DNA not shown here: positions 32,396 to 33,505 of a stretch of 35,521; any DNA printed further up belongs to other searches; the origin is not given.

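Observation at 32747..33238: PNPase with an embedded DEDDh (DnaQ/RNase T-type) exonuclease domain: a phosphorolytic plus hydrolytic 3'-5' exonuclease in one polypeptide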

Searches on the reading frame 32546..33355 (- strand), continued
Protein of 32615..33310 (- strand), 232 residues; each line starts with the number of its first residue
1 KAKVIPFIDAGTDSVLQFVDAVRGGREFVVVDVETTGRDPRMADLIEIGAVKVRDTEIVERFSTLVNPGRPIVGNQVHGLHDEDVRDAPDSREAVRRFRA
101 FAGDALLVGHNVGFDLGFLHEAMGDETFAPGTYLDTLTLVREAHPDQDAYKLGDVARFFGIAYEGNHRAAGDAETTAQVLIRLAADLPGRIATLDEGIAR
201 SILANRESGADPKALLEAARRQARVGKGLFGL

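Call 44: search_protein_families(library=ncbifam, proteins=[P0155, P0160, P0168, P0166, P0169, P0174, P0182, P0190, P0224, P0144], max_evalue=1e-10)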
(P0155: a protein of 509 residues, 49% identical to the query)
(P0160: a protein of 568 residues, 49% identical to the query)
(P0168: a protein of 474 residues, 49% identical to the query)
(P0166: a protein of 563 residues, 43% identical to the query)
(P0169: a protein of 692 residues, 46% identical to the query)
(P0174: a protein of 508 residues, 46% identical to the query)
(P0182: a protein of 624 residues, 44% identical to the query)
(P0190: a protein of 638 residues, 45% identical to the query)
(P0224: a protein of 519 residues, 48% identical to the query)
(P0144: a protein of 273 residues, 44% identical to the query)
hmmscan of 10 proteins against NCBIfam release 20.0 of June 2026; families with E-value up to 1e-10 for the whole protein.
P0155 (509 aa): 24 families
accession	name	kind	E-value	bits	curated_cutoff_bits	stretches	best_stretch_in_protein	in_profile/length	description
NF005906.0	PRK07883.1-4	equivalog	7e-43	146.8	495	1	9-168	8-172/563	DEDD exonuclease domain-containing protein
NF005907.0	PRK07883.1-5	equivalog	3.2e-42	144.7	454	1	9-185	30-213/584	DEDD exonuclease domain-containing protein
NF005905.0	PRK07883.1-3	equivalog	8.5e-41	140.2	508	1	9-181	26-205/581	DEDD exonuclease domain-containing protein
NF005981.0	PRK08074.1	equivalog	8.9e-41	139.8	789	1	8-200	4-202/931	ATP-dependent DNA helicase DinG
TIGR01407.1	dinG_rel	hypoth_equivalog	7.9e-39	133.6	547.7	1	9-197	2-195/889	putative DnaQ family exonuclease/DinG family helicase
NF001688.0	PRK00448.1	equivalog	3.6e-37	127.5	873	1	8-181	424-602/1445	PolC-type DNA polymerase III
TIGR01405.1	polC_Gram_pos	equivalog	6.1e-32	110.3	1043.45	1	8-178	190-365/1211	DNA polymerase III subunit alpha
NF005904.0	PRK07883.1-2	equivalog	8.3e-29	100.3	969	1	9-184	32-214/584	DEDD exonuclease domain-containing protein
NF006316.0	PRK08517.1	equivalog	1.3e-28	100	247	1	8-169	71-235/270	3'-5' exonuclease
NF005289.0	PRK06807.1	equivalog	1.4e-28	100.1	335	1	8-162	9-167/313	3'-5' exonuclease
NF005836.0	PRK07740.1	equivalog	9.1e-28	97.3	261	1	8-182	60-241/244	hypothetical protein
TIGR00573.1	dnaq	subfamily_domain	1.3e-25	90.2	71.5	1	9-164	9-170/217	exonuclease, DNA polymerase III, epsilon subunit family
NF005569.0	PRK07246.1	equivalog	2.4e-24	85.7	794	1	9-185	9-188/820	bifunctional DnaQ family exonuclease/ATP-dependent helicase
NF005903.0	PRK07883.1-1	equivalog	6.9e-23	80.9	1038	1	9-179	42-225/642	DEDD exonuclease domain-containing protein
NF004719.0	PRK06063.1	equivalog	5.7e-22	78.1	389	1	7-169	16-182/331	DEDDh family exonuclease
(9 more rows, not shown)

P0160 (568 aa): 33 families (the best 25 are shown)
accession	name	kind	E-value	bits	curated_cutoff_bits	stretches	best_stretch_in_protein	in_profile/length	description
NF005907.0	PRK07883.1-5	equivalog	3.1e-109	366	454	1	4-481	22-504/584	DEDD exonuclease domain-containing protein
NF005906.0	PRK07883.1-4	equivalog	9.5e-100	334.5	495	1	7-522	3-525/563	DEDD exonuclease domain-containing protein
NF005905.0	PRK07883.1-3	equivalog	2.2e-98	330.3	508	1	5-473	19-488/581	DEDD exonuclease domain-containing protein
NF005904.0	PRK07883.1-2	equivalog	1e-76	258.5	969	1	7-476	27-500/584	DEDD exonuclease domain-containing protein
NF005903.0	PRK07883.1-1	equivalog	5e-72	243.3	1038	1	5-492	35-527/642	DEDD exonuclease domain-containing protein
NF001688.0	PRK00448.1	equivalog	1.1e-49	169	873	1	6-182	419-595/1445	PolC-type DNA polymerase III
TIGR01405.1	polC_Gram_pos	equivalog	8.7e-48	162.8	1043.45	1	6-182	185-361/1211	DNA polymerase III subunit alpha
NF005981.0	PRK08074.1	equivalog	4e-41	140.9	789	1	11-176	4-170/931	ATP-dependent DNA helicase DinG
TIGR01407.1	dinG_rel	hypoth_equivalog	1.1e-40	139.7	547.7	1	12-168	2-158/889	putative DnaQ family exonuclease/DinG family helicase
NF006316.0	PRK08517.1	equivalog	3.6e-40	138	247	1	5-175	65-233/270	3'-5' exonuclease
NF005289.0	PRK06807.1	equivalog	1.4e-37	129.6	335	1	11-171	9-168/313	3'-5' exonuclease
TIGR00573.1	dnaq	subfamily_domain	8.2e-36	123.5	71.5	1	7-179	4-181/217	exonuclease, DNA polymerase III, epsilon subunit family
NF005836.0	PRK07740.1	equivalog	1.6e-35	122.7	261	1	5-181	54-232/244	hypothetical protein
TIGR00194.1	uvrC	equivalog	4.1e-29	101.7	285.45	1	207-433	7-229/574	excinuclease ABC subunit UvrC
NF011260.0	PRK14666.1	equivalog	1.1e-28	100.4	649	1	207-439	8-242/698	excinuclease ABC subunit C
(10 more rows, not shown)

P0168 (474 aa): 25 families
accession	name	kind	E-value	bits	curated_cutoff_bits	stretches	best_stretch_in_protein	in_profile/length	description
NF005906.0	PRK07883.1-4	equivalog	2e-47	161.8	495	1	276-459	3-185/563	DEDD exonuclease domain-containing protein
NF005907.0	PRK07883.1-5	equivalog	2.2e-42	145.2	454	1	275-471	24-219/584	DEDD exonuclease domain-containing protein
NF005836.0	PRK07740.1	equivalog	1.4e-41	142.5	261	1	273-458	53-238/244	hypothetical protein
NF001688.0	PRK00448.1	equivalog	1.7e-41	141.9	873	1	273-456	417-598/1445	PolC-type DNA polymerase III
NF005905.0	PRK07883.1-3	equivalog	1.5e-38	132.8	508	1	275-473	20-217/581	DEDD exonuclease domain-containing protein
TIGR01405.1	polC_Gram_pos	equivalog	1.9e-37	128.6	1043.45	1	273-456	183-364/1211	DNA polymerase III subunit alpha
NF005289.0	PRK06807.1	equivalog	3.4e-33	115.2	335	1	280-443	9-169/313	3'-5' exonuclease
NF005904.0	PRK07883.1-2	equivalog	4.9e-33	114.3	969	1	275-471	26-222/584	DEDD exonuclease domain-containing protein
NF004316.1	PRK05711.1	equivalog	3.1e-32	112.1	196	1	282-444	4-171/234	DNA polymerase III subunit epsilon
NF005903.0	PRK07883.1-1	equivalog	1.5e-31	109.6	1038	1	268-456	29-223/642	DEDD exonuclease domain-containing protein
TIGR01406.1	dnaQ_proteo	equivalog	5.3e-31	108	222.7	1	282-444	3-170/231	DNA polymerase III subunit epsilon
NF005981.0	PRK08074.1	equivalog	2e-30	105.5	789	1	281-454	5-177/931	ATP-dependent DNA helicase DinG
TIGR01407.1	dinG_rel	hypoth_equivalog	5.3e-30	104.4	547.7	1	281-444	2-163/889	putative DnaQ family exonuclease/DinG family helicase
TIGR00573.1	dnaq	subfamily_domain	1.6e-29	102.9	71.5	1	280-441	8-172/217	exonuclease, DNA polymerase III, epsilon subunit family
NF006601.0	PRK09145.1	equivalog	1.2e-22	80.4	189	1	281-447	31-202/207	3'-5' exonuclease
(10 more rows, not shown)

P0166 (563 aa): 34 families (the best 25 are shown)
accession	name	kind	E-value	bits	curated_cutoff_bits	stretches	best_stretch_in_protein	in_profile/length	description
NF005906.0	PRK07883.1-4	equivalog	5.6e-109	365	495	1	7-480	3-489/563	DEDD exonuclease domain-containing protein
NF005907.0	PRK07883.1-5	equivalog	4.3e-107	358.9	454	1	5-470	23-495/584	DEDD exonuclease domain-containing protein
NF005905.0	PRK07883.1-3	equivalog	4.3e-95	319.5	508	1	5-469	19-486/581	DEDD exonuclease domain-containing protein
NF005904.0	PRK07883.1-2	equivalog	3e-78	263.5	969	1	6-467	26-493/584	DEDD exonuclease domain-containing protein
NF005903.0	PRK07883.1-1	equivalog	3.4e-71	240.5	1038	1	5-469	35-507/642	DEDD exonuclease domain-containing protein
NF001688.0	PRK00448.1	equivalog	2.3e-47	161.3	873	1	6-187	419-600/1445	PolC-type DNA polymerase III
TIGR01405.1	polC_Gram_pos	equivalog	1.5e-44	152.1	1043.45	1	5-186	184-365/1211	DNA polymerase III subunit alpha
NF006316.0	PRK08517.1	equivalog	2.5e-42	145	247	1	5-194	65-251/270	3'-5' exonuclease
TIGR00194.1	uvrC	equivalog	3.9e-38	131.5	285.45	1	206-490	6-289/574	excinuclease ABC subunit UvrC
NF005289.0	PRK06807.1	equivalog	1.2e-37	129.8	335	1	10-171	8-168/313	3'-5' exonuclease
NF005981.0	PRK08074.1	equivalog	2.4e-37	128.4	789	1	11-188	4-182/931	ATP-dependent DNA helicase DinG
NF011260.0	PRK14666.1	equivalog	3.4e-37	128.5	649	1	206-464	7-271/698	excinuclease ABC subunit C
NF001824.0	PRK00558.1-5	equivalog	1.2e-35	123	451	1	206-466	12-281/652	excinuclease ABC subunit UvrC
TIGR01407.1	dinG_rel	hypoth_equivalog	2e-35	122.3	547.7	1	12-176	2-166/889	putative DnaQ family exonuclease/DinG family helicase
NF005836.0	PRK07740.1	equivalog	4.8e-35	121.1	261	1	6-186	55-237/244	hypothetical protein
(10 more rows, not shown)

P0169 (692 aa): 25 families
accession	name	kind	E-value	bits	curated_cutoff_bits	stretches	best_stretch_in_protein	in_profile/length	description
NF005836.0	PRK07740.1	equivalog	8e-48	163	261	1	492-674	54-236/244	hypothetical protein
NF005907.0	PRK07883.1-5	equivalog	1e-44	153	454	1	492-690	23-221/584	DEDD exonuclease domain-containing protein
NF001688.0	PRK00448.1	equivalog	4.4e-44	150.5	873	1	491-677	417-601/1445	PolC-type DNA polymerase III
NF005906.0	PRK07883.1-4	equivalog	6.5e-44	150.2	495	1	494-678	3-186/563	DEDD exonuclease domain-containing protein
NF005905.0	PRK07883.1-3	equivalog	5.6e-42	144.1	508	1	493-691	20-218/581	DEDD exonuclease domain-containing protein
TIGR01405.1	polC_Gram_pos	equivalog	5.8e-41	140.2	1043.45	1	490-676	182-366/1211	DNA polymerase III subunit alpha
NF005289.0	PRK06807.1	equivalog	1.8e-37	129.3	335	1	497-660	8-168/313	3'-5' exonuclease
NF005904.0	PRK07883.1-2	equivalog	4.6e-35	121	969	1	493-691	26-224/584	DEDD exonuclease domain-containing protein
NF005903.0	PRK07883.1-1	equivalog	2.5e-32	112.1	1038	1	491-690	34-239/642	DEDD exonuclease domain-containing protein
NF005981.0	PRK08074.1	equivalog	4.2e-30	104.5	789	1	498-672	4-177/931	ATP-dependent DNA helicase DinG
TIGR00573.1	dnaq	subfamily_domain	7.3e-29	100.8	71.5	1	498-659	8-172/217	exonuclease, DNA polymerase III, epsilon subunit family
TIGR01407.1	dinG_rel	hypoth_equivalog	8e-29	100.5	547.7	1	499-660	2-161/889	putative DnaQ family exonuclease/DinG family helicase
NF006316.0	PRK08517.1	equivalog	2.4e-27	95.9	247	1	492-676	65-244/270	3'-5' exonuclease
NF004316.1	PRK05711.1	equivalog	2.6e-27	96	196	1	500-660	4-169/234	DNA polymerase III subunit epsilon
TIGR01406.1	dnaQ_proteo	equivalog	8.9e-27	94.2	222.7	1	500-660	3-168/231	DNA polymerase III subunit epsilon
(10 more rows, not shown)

P0174 (508 aa): 26 families (the best 25 are shown)
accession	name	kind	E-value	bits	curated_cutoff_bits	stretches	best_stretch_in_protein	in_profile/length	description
NF001688.0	PRK00448.1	equivalog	2.1e-60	204.5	873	1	330-501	414-587/1445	PolC-type DNA polymerase III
NF005906.0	PRK07883.1-4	equivalog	2.9e-57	194.3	495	1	336-500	3-169/563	DEDD exonuclease domain-containing protein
TIGR01407.1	dinG_rel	hypoth_equivalog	6.8e-53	180.1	547.7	1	340-507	1-170/889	putative DnaQ family exonuclease/DinG family helicase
TIGR01405.1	polC_Gram_pos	equivalog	2.3e-52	177.9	1043.45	1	329-501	179-353/1211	DNA polymerase III subunit alpha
NF005907.0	PRK07883.1-5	equivalog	1.6e-51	175.5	454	1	336-499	25-192/584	DEDD exonuclease domain-containing protein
NF005905.0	PRK07883.1-3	equivalog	2.5e-50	171.6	508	1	335-500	20-189/581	DEDD exonuclease domain-containing protein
NF005981.0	PRK08074.1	equivalog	2.7e-49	168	789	1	340-506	4-173/931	ATP-dependent DNA helicase DinG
NF005289.0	PRK06807.1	equivalog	1.1e-47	162.8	335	1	340-502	9-172/313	3'-5' exonuclease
NF005904.0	PRK07883.1-2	equivalog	9.3e-41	139.8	969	1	335-500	26-195/584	DEDD exonuclease domain-containing protein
NF006316.0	PRK08517.1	equivalog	1e-39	136.5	247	1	331-496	62-227/270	3'-5' exonuclease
TIGR00573.1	dnaq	subfamily_domain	2.2e-38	131.9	71.5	1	336-501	4-172/217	exonuclease, DNA polymerase III, epsilon subunit family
NF005836.0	PRK07740.1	equivalog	8.1e-36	123.7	261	1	333-500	53-224/244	hypothetical protein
NF005569.0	PRK07246.1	equivalog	4.2e-35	121.3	794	1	340-507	8-175/820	bifunctional DnaQ family exonuclease/ATP-dependent helicase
NF005903.0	PRK07883.1-1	equivalog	3.4e-34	118.3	1038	1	332-500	33-211/642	DEDD exonuclease domain-containing protein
NF004964.0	PRK06310.1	equivalog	7.3e-28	97.6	236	1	335-501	3-173/250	DNA polymerase III subunit epsilon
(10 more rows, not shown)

P0182 (624 aa): 25 families
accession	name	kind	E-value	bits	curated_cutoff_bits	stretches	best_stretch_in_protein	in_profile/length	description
NF005906.0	PRK07883.1-4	equivalog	1.8e-53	181.8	495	1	430-612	7-189/563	DEDD exonuclease domain-containing protein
NF001688.0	PRK00448.1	equivalog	3.6e-49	167.3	873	1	426-612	420-604/1445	PolC-type DNA polymerase III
NF005907.0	PRK07883.1-5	equivalog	1.5e-47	162.3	454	1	426-622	25-221/584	DEDD exonuclease domain-containing protein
NF005836.0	PRK07740.1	equivalog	2.4e-45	154.9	261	1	425-608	55-238/244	hypothetical protein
TIGR01405.1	polC_Gram_pos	equivalog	7e-45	153.2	1043.45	1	425-613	185-371/1211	DNA polymerase III subunit alpha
NF005905.0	PRK07883.1-3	equivalog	8.4e-43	146.8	508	1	426-620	21-216/581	DEDD exonuclease domain-containing protein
NF005981.0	PRK08074.1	equivalog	8.7e-40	136.5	789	1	431-612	5-185/931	ATP-dependent DNA helicase DinG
NF005289.0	PRK06807.1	equivalog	5.1e-39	134.3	335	1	429-592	8-168/313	3'-5' exonuclease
NF005904.0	PRK07883.1-2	equivalog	1.6e-37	129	969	1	425-622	26-223/584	DEDD exonuclease domain-containing protein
TIGR01406.1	dnaQ_proteo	equivalog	1.6e-35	122.8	222.7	1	432-595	3-171/231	DNA polymerase III subunit epsilon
TIGR01407.1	dinG_rel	hypoth_equivalog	6.1e-35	120.7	547.7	1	431-612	2-181/889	putative DnaQ family exonuclease/DinG family helicase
NF004316.1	PRK05711.1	equivalog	2e-34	119.3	196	1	432-595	4-172/234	DNA polymerase III subunit epsilon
NF005903.0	PRK07883.1-1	equivalog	1.2e-32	113.2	1038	1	419-607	30-224/642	DEDD exonuclease domain-containing protein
TIGR00573.1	dnaq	subfamily_domain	4.9e-32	111.2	71.5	1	424-597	2-178/217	exonuclease, DNA polymerase III, epsilon subunit family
NF006601.0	PRK09145.1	equivalog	3.4e-27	95.2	189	1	430-595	30-200/207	3'-5' exonuclease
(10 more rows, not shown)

P0190 (638 aa): 28 families (the best 25 are shown)
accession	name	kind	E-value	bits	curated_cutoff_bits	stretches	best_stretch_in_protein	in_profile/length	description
NF005981.0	PRK08074.1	equivalog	1.5e-118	397.1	789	2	2-341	2-333/931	ATP-dependent DNA helicase DinG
TIGR01407.1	dinG_rel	hypoth_equivalog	1.5e-94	317.9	547.7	2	4-342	1-321/889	putative DnaQ family exonuclease/DinG family helicase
NF053712.1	repair_DEAH_YoaA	equivalog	6e-68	230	680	2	370-580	93-307/630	DNA repair helicase YoaA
NF005569.0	PRK07246.1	equivalog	2.2e-52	178.4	794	1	3-178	7-185/820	bifunctional DnaQ family exonuclease/ATP-dependent helicase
NF008729.0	PRK11747.1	equivalog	7.6e-49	166.8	598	2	258-341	18-106/703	ATP-dependent DNA helicase DinG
NF005906.0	PRK07883.1-4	equivalog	2.1e-43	148.5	495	1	4-185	7-194/563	DEDD exonuclease domain-containing protein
NF001688.0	PRK00448.1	equivalog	2.6e-39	134.6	873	1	3-180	423-605/1445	PolC-type DNA polymerase III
NF005905.0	PRK07883.1-3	equivalog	7.5e-38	130.5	508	1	4-179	25-207/581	DEDD exonuclease domain-containing protein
NF005907.0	PRK07883.1-5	equivalog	1.5e-36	126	454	1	4-181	29-213/584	DEDD exonuclease domain-containing protein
TIGR01405.1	polC_Gram_pos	equivalog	4.3e-35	120.7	1043.45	1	3-177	189-368/1211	DNA polymerase III subunit alpha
NF005836.0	PRK07740.1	equivalog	1.6e-34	119.5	261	1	5-178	61-241/244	hypothetical protein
NF005289.0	PRK06807.1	equivalog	1.5e-33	116.4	335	1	2-159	7-168/313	3'-5' exonuclease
NF005903.0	PRK07883.1-1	equivalog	1e-28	100.2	1038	1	4-172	41-222/642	DEDD exonuclease domain-containing protein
NF006316.0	PRK08517.1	equivalog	1.7e-27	96.4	247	1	3-157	70-227/270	3'-5' exonuclease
NF005904.0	PRK07883.1-2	equivalog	3.4e-26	91.7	969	1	3-175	30-209/584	DEDD exonuclease domain-containing protein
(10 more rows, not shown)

P0224 (519 aa): 26 families (the best 25 are shown)
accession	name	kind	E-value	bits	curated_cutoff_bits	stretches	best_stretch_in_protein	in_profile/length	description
NF005836.0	PRK07740.1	equivalog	3.1e-46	157.8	261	1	316-502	50-237/244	hypothetical protein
NF005906.0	PRK07883.1-4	equivalog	2.2e-45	155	495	1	322-506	3-187/563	DEDD exonuclease domain-containing protein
NF005907.0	PRK07883.1-5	equivalog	4.3e-42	144.3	454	1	319-515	22-219/584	DEDD exonuclease domain-containing protein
NF001688.0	PRK00448.1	equivalog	1.7e-41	141.9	873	1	320-505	418-602/1445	PolC-type DNA polymerase III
NF005905.0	PRK07883.1-3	equivalog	4.8e-39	134.4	508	1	319-514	18-214/581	DEDD exonuclease domain-containing protein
TIGR01405.1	polC_Gram_pos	equivalog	9.9e-38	129.5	1043.45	1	318-503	182-366/1211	DNA polymerase III subunit alpha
NF005904.0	PRK07883.1-2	equivalog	3.5e-34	118.1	969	1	309-516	12-222/584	DEDD exonuclease domain-containing protein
NF005981.0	PRK08074.1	equivalog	3.8e-31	107.9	789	1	326-507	4-185/931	ATP-dependent DNA helicase DinG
TIGR01406.1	dnaQ_proteo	equivalog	7e-31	107.6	222.7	1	328-485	3-166/231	DNA polymerase III subunit epsilon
TIGR01407.1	dinG_rel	hypoth_equivalog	1.2e-29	103.1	547.7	1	327-505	2-179/889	putative DnaQ family exonuclease/DinG family helicase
NF005289.0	PRK06807.1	equivalog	2.8e-29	102.4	335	1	325-483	8-164/313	3'-5' exonuclease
NF004316.1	PRK05711.1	equivalog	3.2e-29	102.2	196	1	328-485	4-167/234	DNA polymerase III subunit epsilon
NF005903.0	PRK07883.1-1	equivalog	7.2e-28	97.4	1038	1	319-504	34-226/642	DEDD exonuclease domain-containing protein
TIGR00573.1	dnaq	subfamily_domain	1e-26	93.8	71.5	1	322-489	4-175/217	exonuclease, DNA polymerase III, epsilon subunit family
NF006316.0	PRK08517.1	equivalog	1.1e-26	93.8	247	1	319-515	64-256/270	3'-5' exonuclease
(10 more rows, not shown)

P0144 (273 aa): 25 families
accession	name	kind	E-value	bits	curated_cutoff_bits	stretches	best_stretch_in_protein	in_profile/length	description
NF005906.0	PRK07883.1-4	equivalog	5.1e-38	130.8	495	1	6-171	6-171/563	DEDD exonuclease domain-containing protein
NF005907.0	PRK07883.1-5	equivalog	8.7e-31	106.9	454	1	7-168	29-192/584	DEDD exonuclease domain-containing protein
NF001688.0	PRK00448.1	equivalog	2.8e-30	104.7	873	1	5-172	422-589/1445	PolC-type DNA polymerase III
NF005905.0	PRK07883.1-3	equivalog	7.3e-30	104.1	508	1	6-171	24-191/581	DEDD exonuclease domain-containing protein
NF005981.0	PRK08074.1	equivalog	1.3e-28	99.5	789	1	6-171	3-169/931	ATP-dependent DNA helicase DinG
TIGR01405.1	polC_Gram_pos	equivalog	6.9e-27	93.6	1043.45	1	6-171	189-354/1211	DNA polymerase III subunit alpha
TIGR01407.1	dinG_rel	hypoth_equivalog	6.4e-26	90.9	547.7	1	8-169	2-163/889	putative DnaQ family exonuclease/DinG family helicase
NF005904.0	PRK07883.1-2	equivalog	6.9e-24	84.1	969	1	5-169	29-195/584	DEDD exonuclease domain-containing protein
TIGR01406.1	dnaQ_proteo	equivalog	4.1e-23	82.2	222.7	1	9-168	3-169/231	DNA polymerase III subunit epsilon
NF004719.0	PRK06063.1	equivalog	5.6e-23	81.4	389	1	5-166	15-175/331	DEDDh family exonuclease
TIGR00573.1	dnaq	subfamily_domain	6.9e-23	81.3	71.5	1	7-166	8-168/217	exonuclease, DNA polymerase III, epsilon subunit family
NF004963.0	PRK06309.1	equivalog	2.1e-22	79.9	245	1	8-172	4-167/232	DNA polymerase III subunit epsilon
NF004316.1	PRK05711.1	equivalog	2.6e-21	76.3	196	1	9-168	4-170/234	DNA polymerase III subunit epsilon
NF005289.0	PRK06807.1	equivalog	4.3e-20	72.1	335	1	4-169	6-170/313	3'-5' exonuclease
NF005569.0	PRK07246.1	equivalog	8.1e-20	70.7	794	1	2-170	3-169/820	bifunctional DnaQ family exonuclease/ATP-dependent helicase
NF005903.0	PRK07883.1-1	equivalog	3.9e-18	65.2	1038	1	6-167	40-209/642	DEDD exonuclease domain-containing protein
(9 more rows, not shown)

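Call 53: predict_structure(alignment_id=A2)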
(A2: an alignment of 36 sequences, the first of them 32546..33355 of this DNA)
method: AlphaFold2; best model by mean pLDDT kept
length: 270 residues; sequences in the alignment: 36
mean_pLDDT: 87.4   pTM: 0.83
mean pLDDT of the five models: 87.4, 85.6, 84.8, 84.0, 83.4
residues with pLDDT >= 90: 167; 70-90: 72; 50-70: 24; < 50: 7
segments of 3 or more residues with pLDDT < 50: 16-21
pLDDT, mean of each block of 10 residues (from residue 1): 55 51 73 94 94 81 95 96 84 83 95 95 88 86 84 92 89 89 89 96 96 95 92 95 95 94 83
secondary structure, 60 per line:
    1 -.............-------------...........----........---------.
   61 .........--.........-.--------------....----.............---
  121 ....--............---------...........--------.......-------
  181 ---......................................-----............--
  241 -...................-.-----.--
elements in order: H2-14 H28-38 E43-50 E60-69 E72-80 H97-100 H106-117 E121-124 H127-138 E148-150 H151-158 H167-173 H184-221 H227-238 H242-260
